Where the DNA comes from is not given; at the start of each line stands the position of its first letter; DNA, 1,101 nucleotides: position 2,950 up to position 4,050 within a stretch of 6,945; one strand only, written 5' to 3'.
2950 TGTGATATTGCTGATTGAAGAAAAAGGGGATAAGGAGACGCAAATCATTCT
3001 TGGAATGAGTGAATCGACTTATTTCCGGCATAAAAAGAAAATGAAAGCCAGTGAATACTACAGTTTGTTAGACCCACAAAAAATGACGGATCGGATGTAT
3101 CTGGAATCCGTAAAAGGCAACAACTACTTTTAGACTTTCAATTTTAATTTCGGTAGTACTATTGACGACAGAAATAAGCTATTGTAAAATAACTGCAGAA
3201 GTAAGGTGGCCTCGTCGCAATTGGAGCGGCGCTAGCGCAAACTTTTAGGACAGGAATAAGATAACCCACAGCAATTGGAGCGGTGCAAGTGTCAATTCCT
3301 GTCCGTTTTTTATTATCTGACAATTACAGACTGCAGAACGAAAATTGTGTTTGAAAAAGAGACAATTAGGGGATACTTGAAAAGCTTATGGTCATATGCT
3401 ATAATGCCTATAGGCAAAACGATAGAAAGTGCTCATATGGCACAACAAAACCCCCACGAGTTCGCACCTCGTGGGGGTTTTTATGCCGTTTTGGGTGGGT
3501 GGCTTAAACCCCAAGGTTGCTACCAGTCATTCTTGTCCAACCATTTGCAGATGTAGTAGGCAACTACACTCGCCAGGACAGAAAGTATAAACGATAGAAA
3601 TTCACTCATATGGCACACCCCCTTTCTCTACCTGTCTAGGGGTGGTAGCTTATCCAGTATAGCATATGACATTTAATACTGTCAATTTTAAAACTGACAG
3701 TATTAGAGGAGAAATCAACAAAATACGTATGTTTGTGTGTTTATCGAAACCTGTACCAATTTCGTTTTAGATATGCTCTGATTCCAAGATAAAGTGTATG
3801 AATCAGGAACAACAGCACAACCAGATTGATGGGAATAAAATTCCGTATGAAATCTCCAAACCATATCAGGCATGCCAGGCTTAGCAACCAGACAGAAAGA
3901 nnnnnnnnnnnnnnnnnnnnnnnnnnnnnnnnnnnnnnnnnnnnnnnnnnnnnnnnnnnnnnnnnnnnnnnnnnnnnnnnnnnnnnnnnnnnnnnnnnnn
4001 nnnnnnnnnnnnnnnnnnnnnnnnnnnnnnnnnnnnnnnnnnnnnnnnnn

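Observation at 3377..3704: Unannotated par/Fst-like type I toxin-antitoxin locus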

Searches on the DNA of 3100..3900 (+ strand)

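Call 4: search_rna_families(source=window, threshold=evalue, max_evalue=10, start=3100, end=3900, show_alignments=4)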
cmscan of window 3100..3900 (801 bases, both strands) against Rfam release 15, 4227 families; matches with E-value up to 10: 14.
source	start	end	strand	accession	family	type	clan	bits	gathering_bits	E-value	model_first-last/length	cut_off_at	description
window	3437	3649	-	RF02442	SpF66_sRNA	Gene; sRNA;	-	34.1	42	2.6e-06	1-239/239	no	Streptococcus sRNA SpF66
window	3711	3786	+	RF02406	snoR120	Gene; snRNA; snoRNA; CD-box;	-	24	55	0.53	1-74/74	no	Small nucleolar RNA snoR120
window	3443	3524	-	RF00116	C0465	Gene; sRNA;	-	23.9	40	0.078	1-78/78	no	C0465 RNA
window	3414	3480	+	RF02844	RefA9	Gene; antisense;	-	23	49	0.53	1-64/64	no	Enterococcus sRNA A9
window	3447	3481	+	RF00514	His_leader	Cis-reg; leader;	-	22.9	49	0.26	89-121/126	no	Histidine operon leader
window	3446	3481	-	RF03535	TEG147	Cis-reg;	-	22.4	56.1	0.1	1-60/60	no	Staphylococcus aureus small RNA TEG147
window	3447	3481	-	RF02790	sodF_sRNA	Gene; sRNA;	-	22.4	46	0.45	54-88/90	no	sodF sRNA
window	3447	3481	-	RF00514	His_leader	Cis-reg; leader;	-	21.3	49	0.52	89-121/126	no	Histidine operon leader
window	3672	3706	+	RF00851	mir-230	Gene; miRNA;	-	19.3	72.7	0.29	23-58/82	no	mir-230 microRNA precursor family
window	3300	3325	+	RF03995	mir-7957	Gene; miRNA;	-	19.3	76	1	19-44/59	no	mir-7957 microRNA precursor family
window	3674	3705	-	RF00851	mir-230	Gene; miRNA;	-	19.2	72.7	0.3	25-57/82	no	mir-230 microRNA precursor family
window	3435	3478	+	RF02814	Sso133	Gene; sRNA;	-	15.8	44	3.9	1-73/73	no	Sulfolobus sRNA133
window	3442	3525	-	RF02399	NsiR1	Gene; sRNA;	-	15.5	39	3.2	1-60/60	no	Nitrogen stress-induced RNA 1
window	3405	3516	+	RF03000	LOOT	Gene; sRNA;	-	14.4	46.4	5.2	1-121/121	no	LOOT RNA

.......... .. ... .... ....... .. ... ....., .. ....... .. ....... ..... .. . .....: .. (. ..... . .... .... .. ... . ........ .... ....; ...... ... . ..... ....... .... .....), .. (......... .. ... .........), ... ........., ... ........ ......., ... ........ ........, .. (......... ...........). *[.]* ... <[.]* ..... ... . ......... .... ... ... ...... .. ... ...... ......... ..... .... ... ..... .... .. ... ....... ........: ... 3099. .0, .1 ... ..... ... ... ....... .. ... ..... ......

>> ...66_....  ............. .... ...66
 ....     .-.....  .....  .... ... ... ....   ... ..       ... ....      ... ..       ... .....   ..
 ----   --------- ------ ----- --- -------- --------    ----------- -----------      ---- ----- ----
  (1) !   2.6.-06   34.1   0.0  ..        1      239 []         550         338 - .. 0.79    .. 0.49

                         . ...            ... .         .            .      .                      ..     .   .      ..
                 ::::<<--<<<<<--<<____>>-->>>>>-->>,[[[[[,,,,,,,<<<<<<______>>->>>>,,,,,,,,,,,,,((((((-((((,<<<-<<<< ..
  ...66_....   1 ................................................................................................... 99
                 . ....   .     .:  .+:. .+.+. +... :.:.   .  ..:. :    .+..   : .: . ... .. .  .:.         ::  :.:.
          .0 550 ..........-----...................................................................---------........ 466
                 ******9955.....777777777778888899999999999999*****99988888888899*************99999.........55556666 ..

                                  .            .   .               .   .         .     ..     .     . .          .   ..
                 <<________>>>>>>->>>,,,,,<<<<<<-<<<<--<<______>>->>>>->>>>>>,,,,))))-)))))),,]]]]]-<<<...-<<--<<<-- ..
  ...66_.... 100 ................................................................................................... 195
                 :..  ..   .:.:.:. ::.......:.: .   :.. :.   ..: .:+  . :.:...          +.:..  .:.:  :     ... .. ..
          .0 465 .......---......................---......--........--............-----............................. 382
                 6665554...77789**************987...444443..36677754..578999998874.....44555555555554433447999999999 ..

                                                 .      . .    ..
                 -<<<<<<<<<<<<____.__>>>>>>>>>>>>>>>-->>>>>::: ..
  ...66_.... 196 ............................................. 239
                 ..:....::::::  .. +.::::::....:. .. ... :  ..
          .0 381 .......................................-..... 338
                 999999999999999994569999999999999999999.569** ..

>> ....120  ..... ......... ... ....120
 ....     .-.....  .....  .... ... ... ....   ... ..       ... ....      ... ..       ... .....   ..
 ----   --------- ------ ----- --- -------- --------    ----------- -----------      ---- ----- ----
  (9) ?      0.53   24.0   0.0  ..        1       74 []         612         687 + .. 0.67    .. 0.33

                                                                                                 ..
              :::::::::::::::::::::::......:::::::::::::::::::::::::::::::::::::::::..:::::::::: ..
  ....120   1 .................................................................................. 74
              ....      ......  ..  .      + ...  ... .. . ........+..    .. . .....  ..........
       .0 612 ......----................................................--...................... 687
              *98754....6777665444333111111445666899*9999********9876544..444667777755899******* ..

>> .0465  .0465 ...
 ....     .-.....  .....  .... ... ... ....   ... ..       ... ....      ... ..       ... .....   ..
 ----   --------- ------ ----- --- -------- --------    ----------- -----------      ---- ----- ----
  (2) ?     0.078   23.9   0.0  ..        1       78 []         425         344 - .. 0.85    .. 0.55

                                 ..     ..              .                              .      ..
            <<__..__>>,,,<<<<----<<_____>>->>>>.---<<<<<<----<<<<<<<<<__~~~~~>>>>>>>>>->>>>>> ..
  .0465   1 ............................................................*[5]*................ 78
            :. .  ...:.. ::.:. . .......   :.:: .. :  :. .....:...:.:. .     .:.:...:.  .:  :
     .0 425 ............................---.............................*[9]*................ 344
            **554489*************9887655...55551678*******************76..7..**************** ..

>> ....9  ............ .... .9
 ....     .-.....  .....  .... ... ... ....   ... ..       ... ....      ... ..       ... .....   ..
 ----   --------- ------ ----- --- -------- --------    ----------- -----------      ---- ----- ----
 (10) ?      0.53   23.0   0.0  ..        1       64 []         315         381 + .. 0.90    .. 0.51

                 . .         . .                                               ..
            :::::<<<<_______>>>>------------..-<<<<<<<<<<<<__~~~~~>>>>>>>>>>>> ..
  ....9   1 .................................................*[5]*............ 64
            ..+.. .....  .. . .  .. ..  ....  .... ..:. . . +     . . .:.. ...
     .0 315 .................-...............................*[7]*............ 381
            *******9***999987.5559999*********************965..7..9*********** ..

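Call 8: search_dna_similar(query=window:3340-3720:+, collection=plasmids, mode=distant, max_rows=60, max_evalue=0.001)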
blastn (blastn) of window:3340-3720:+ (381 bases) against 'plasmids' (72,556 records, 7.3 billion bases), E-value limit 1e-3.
Records with a match: 4; places in all: 4; records where one place covers at least 80% of the query: 0.
Best place of each record, by identity: 80-90% 2; 60-80% 2.
By first word of the organism name: Clostridium 1; Waltera 1; uncultured 1; Ligilactobacillus 1.
By predicted mobility (MOB-suite, as given by PLSDB): non-mobilizable 4.
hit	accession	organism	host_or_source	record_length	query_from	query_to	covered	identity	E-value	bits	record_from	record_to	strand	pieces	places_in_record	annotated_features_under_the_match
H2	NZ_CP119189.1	Clostridium perfringens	goat,fecal sample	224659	25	310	75%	81.1%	1e-69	269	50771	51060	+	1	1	hypothetical protein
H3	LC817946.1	Waltera intestinalis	Homo sapiens,Genome Sequencing,feces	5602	25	327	80%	76.5%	1e-51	210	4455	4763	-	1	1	none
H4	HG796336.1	uncultured bacterium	-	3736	55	330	72%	72.8%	5e-31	141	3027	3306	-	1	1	none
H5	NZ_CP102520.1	Ligilactobacillus salivarius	Homo sapiens,Cell culture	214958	202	252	13%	86.5%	4e-6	60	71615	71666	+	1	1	none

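Call 9: get_annotated_region(hit=H3, flank=1500)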
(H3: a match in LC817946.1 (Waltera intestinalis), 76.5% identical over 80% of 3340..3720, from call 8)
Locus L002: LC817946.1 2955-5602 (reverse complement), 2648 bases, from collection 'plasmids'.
description: Waltera intestinalis 19YCFAH0.3Co2 plasmid p19YCFAH0.3Co2-2 DNA, complete sequence
organism: Waltera intestinalis (NCBI taxid 2606635)
taxonomy: Bacteria; Bacillota; Clostridia; Lachnospirales; Lachnospiraceae; Waltera; Waltera intestinalis
host: -; source: Homo sapiens,Genome Sequencing,feces; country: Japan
typing (MOB-suite, as given by PLSDB): non-mobilizable
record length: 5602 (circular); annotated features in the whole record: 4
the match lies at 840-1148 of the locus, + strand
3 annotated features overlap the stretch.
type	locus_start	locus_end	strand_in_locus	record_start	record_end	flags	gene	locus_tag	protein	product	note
CDS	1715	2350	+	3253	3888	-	-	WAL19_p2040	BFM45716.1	hypothetical protein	-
CDS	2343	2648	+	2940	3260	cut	-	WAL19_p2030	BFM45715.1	hypothetical protein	-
CDS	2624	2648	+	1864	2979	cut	-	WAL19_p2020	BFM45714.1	hypothetical protein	-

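Call 10: get_annotated_region(hit=H4, flank=1500)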
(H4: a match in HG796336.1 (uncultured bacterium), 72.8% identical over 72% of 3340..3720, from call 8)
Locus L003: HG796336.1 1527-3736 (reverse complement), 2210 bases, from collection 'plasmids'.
description: Uncultured bacterium plasmid pRGI00522
organism: uncultured bacterium (NCBI taxid 77133)
taxonomy: Bacteria; ; ; ; ; ; uncultured bacterium
host: -; source: -; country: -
typing (MOB-suite, as given by PLSDB): non-mobilizable; replicon rep_cluster_1569
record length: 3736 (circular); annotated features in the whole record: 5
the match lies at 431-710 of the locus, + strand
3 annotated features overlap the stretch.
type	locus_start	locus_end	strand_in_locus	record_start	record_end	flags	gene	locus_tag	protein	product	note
CDS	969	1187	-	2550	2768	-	-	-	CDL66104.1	-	-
CDS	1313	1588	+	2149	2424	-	-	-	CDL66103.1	-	-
CDS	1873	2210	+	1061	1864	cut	-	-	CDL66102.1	-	-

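Call 11: get_annotated_region(hit=H5, flank=1500)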
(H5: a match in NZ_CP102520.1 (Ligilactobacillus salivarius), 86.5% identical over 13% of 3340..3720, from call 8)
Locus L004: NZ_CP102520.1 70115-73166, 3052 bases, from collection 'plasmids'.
description: Ligilactobacillus salivarius strain SS-258 plasmid p1, complete sequence
organism: Ligilactobacillus salivarius (NCBI taxid 1624)
taxonomy: Bacteria; Bacillota; Bacilli; Lactobacillales; Lactobacillaceae; Ligilactobacillus; Ligilactobacillus salivarius
host: -; source: Homo sapiens,Cell culture; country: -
typing (MOB-suite, as given by PLSDB): non-mobilizable; replicon rep_cluster_1685
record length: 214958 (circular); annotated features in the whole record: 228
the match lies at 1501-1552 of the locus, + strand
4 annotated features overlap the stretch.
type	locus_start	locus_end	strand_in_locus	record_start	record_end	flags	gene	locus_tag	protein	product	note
CDS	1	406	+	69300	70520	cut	-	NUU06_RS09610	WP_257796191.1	transposase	-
CDS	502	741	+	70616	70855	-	-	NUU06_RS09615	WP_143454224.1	hypothetical protein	-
CDS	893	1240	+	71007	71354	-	-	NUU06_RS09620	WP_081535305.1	hypothetical protein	-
CDS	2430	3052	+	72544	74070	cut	-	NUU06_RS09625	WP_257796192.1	ABC transporter permease/substrate-binding protein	-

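Call 77: search_dna_similar(query=window:3340-3720:+, collection=phages, mode=distant, max_rows=15, max_evalue=0.001)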
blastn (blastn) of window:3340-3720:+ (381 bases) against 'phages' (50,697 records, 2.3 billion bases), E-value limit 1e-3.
No match.

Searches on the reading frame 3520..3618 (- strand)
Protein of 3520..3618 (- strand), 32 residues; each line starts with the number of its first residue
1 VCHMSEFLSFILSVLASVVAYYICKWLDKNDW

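Call 5: search_protein_families(library=pfam, proteins=[window:3523-3609:-, window:3523-3618:-], max_evalue=10)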
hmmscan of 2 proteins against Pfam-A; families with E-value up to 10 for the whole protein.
seq(29 aa): 0 families

seq(32 aa): 0 families

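Call 16: search_protein_families(library=ncbifam, proteins=[window:3523-3609:-], max_evalue=10)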
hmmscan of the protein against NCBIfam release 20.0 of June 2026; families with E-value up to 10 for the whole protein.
seq(29 aa): 1 family
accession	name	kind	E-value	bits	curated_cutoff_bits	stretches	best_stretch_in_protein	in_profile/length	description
NF047374.1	CD_typeI_toxin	equivalog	0.0015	18.9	60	1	6-25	3-26/51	type I toxin-antitoxin system toxin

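Call 20: find_related_loci(query=A2, collection=genome_contigs, flank=3000)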
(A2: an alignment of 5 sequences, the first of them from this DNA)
Query A2 (29 aa) in genome_contigs; peptide patterns used: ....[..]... (x = any residue, [..] = any of these).
327 stretches matched a pattern; 298 encode a relative of the query (tblastn E <= 1e-3); the best 80 are kept; 80 distinct loci.
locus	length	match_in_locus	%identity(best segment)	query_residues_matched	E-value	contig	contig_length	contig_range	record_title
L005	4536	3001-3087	100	1-29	3e-15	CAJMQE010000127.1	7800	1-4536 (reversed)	TPA_asm: uncultured bacterium isolate SRR7721891-bin.10 genome assembly, contig: NODE_1139_length_7800_cov_22.107424, wh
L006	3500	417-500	75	1-28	3e-11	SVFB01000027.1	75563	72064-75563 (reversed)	MAG: Lachnospiraceae bacterium isolate SIG321 k141_240624, whole genome shotgun sequence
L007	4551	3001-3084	79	1-28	6e-11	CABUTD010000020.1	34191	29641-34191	MAG TPA_asm: uncultured Anaerostipes sp. isolate MGYG-HGUT-04359 genome assembly, contig: GUT_GENOME269664_20, whole gen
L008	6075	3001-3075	88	4-28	6e-11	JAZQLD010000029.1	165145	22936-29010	MAG: Butyribacter sp. isolate T1900044611_TS20190077.MAGScoT_cleanbin_000012 SGB_802_k141_318301, whole genome shotgun s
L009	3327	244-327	82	1-28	9e-11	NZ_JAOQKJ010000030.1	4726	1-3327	Suilimivivens aceti strain Sanger_18 .13414_6_68.30, whole genome shotgun sequence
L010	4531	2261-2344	82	1-28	9e-11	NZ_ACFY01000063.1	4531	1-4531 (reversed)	Roseburia inulinivorans DSM 16841 R_inulinivorans-1.0.1_Cont93.1, whole genome shotgun sequence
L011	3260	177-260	82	1-28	9e-11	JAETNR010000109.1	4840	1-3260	MAG: Blautia sp. isolate S10_Bin4 scaffold_7802, whole genome shotgun sequence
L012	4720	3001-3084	82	1-28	9e-11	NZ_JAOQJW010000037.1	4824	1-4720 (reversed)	Dorea amylophila strain H5_25 .14207_7_37.37, whole genome shotgun sequence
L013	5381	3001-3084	82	1-28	9e-11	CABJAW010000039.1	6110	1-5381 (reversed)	Lachnospiraceae bacterium isolate MGYG-HGUT-00137 genome assembly, contig: .21673_4_12.39, whole genome shotgun sequence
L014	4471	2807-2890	82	1-28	9e-11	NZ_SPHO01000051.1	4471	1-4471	Clostridium sp. 1001271st1 H5 strain 1001271st1_H5 NODE_51_length_4471_cov_369.622, whole genome shotgun sequence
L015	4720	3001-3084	82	1-28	9e-11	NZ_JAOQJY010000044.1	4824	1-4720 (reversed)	Gallintestinimicrobium propionicum strain Sanger_16 .14207_7_45.44, whole genome shotgun sequence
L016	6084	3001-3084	82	1-28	9e-11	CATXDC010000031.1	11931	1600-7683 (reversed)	MAG TPA_asm: uncultured Oscillospiraceae bacterium isolate ERR9578294_bin.36_MetaWRAP_v1.3_MAG genome assembly, contig:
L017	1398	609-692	82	1-28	9e-11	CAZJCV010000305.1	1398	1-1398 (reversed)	MAG TPA_asm: uncultured Lachnospiraceae bacterium isolate SRP192927_co8_192 genome assembly, contig: NODE_107299_length_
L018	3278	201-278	81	1-26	1e-10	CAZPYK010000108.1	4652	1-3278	MAG TPA_asm: uncultured Ruminococcus sp. isolate SRP225648_co1_490 genome assembly, contig: NODE_47444_length_4652_cov_2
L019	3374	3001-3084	82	1-28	1e-10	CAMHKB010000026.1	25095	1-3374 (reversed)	MAG: uncultured Clostridia bacterium isolate SRR11784284_bin.26_metaWRAP_v1.3_MAG genome assembly, contig: ERZ12203208.6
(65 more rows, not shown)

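Call 45: list_cluster_members(proteins=[window:3523-3609:-, window:3523-3618:-, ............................, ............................, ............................, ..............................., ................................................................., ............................, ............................, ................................])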
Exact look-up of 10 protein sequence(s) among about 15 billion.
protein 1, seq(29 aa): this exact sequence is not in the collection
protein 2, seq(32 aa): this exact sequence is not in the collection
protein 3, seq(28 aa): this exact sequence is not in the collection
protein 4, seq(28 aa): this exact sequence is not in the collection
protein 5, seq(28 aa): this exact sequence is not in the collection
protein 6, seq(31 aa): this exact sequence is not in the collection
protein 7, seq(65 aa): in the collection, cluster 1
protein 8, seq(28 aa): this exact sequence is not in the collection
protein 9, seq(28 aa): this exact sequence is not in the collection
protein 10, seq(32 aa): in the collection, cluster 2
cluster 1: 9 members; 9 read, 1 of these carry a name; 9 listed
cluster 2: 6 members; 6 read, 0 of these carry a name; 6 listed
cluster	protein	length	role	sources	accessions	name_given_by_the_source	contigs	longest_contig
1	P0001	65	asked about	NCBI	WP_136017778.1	hypothetical protein, partial [Segatella sp.]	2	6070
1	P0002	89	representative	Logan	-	-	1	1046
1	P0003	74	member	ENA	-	-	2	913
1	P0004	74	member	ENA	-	-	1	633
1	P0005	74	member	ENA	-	-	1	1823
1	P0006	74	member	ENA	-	-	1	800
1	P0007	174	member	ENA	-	-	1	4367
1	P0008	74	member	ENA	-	-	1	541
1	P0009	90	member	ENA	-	-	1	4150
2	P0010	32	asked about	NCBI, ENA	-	-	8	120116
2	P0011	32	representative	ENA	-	-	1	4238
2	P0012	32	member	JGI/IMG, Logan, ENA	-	-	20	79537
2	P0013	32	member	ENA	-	-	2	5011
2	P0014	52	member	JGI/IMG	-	-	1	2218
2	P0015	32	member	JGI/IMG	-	-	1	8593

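Call 49: find_related_loci(query=A2, collection=viral_contigs, flank=2000)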
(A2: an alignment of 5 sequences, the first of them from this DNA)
Query A2 (29 aa) in viral_contigs; peptide patterns used: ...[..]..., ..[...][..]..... (x = any residue, [..] = any of these).
125 stretches matched a pattern; 53 encode a relative of the query (tblastn E <= 1e-3); 53 distinct loci.
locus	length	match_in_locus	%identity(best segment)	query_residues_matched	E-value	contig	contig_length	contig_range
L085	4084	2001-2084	82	1-28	5e-11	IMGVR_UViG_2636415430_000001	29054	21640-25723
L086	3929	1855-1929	76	4-28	7e-10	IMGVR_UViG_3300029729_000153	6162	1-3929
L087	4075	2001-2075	76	4-28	7e-10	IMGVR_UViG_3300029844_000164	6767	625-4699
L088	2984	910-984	76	4-28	7e-10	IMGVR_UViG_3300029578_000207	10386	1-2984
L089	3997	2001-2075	76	4-28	7e-10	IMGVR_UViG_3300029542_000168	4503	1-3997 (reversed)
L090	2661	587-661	76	4-28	7e-10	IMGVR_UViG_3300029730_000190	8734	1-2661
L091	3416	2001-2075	76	4-28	7e-10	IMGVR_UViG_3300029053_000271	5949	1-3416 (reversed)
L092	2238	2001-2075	76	4-28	7e-10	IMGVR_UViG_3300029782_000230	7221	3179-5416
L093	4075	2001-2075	68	4-28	8e-10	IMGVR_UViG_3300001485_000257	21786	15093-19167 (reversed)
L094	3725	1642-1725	71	1-28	1e-9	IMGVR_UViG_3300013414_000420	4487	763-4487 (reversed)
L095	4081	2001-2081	74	1-27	2e-9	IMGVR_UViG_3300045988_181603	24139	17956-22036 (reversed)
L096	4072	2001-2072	79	5-28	3e-9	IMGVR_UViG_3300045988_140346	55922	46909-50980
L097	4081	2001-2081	74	1-27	1e-8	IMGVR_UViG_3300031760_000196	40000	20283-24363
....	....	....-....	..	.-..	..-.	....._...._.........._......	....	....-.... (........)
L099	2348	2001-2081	59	2-28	2e-8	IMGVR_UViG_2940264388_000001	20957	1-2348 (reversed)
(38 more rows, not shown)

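Call 52: search_protein_representatives(protein=window:3520-3618:-)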
Query: 32 residues. Proteins with E-value up to 0.001 (for the whole library): 204; up to 1e-10: 2; up to 1e-30: 0. The best 150 are listed.
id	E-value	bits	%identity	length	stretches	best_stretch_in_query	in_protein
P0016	9.8e-12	58.6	62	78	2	6-29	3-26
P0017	1.3e-11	58.2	60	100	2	5-30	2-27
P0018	1.2e-06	43.3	76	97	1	2-30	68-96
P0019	1.5e-06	43.0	72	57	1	3-31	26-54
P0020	2.3e-06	42.4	85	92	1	3-29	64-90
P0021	3.3e-06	42.0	72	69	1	3-31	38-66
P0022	3.5e-06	41.9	77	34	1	4-29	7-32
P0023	4.2e-06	41.6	81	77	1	5-31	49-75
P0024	4.5e-06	41.6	69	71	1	3-31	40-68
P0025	7.7e-06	40.9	63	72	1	1-30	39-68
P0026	8.0e-06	40.8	75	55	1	3-30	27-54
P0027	9.8e-06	40.6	73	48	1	5-30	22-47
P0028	1.0e-05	40.5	76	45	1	6-30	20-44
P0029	1.1e-05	40.4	88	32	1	6-31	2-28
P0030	1.1e-05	40.4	72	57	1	7-31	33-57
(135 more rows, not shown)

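Call 86: search_protein_families(library=phrogs, proteins=[window:3523-3609:-], max_evalue=1)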
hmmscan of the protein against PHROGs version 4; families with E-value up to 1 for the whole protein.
seq(29 aa): 3 families
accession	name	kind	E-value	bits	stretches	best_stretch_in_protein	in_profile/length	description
phrog_738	-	unknown function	8.6e-05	23.8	1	1-26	1-27/52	-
phrog_25423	-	unknown function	0.027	15.5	1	7-23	11-27/36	-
phrog_27329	-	unknown function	0.22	12.6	1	7-27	11-34/56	-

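Call 87: search_protein_families(library=padloc, proteins=[window:3523-3609:-], max_evalue=1)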
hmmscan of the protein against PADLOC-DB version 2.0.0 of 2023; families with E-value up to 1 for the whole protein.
seq(29 aa): 0 families
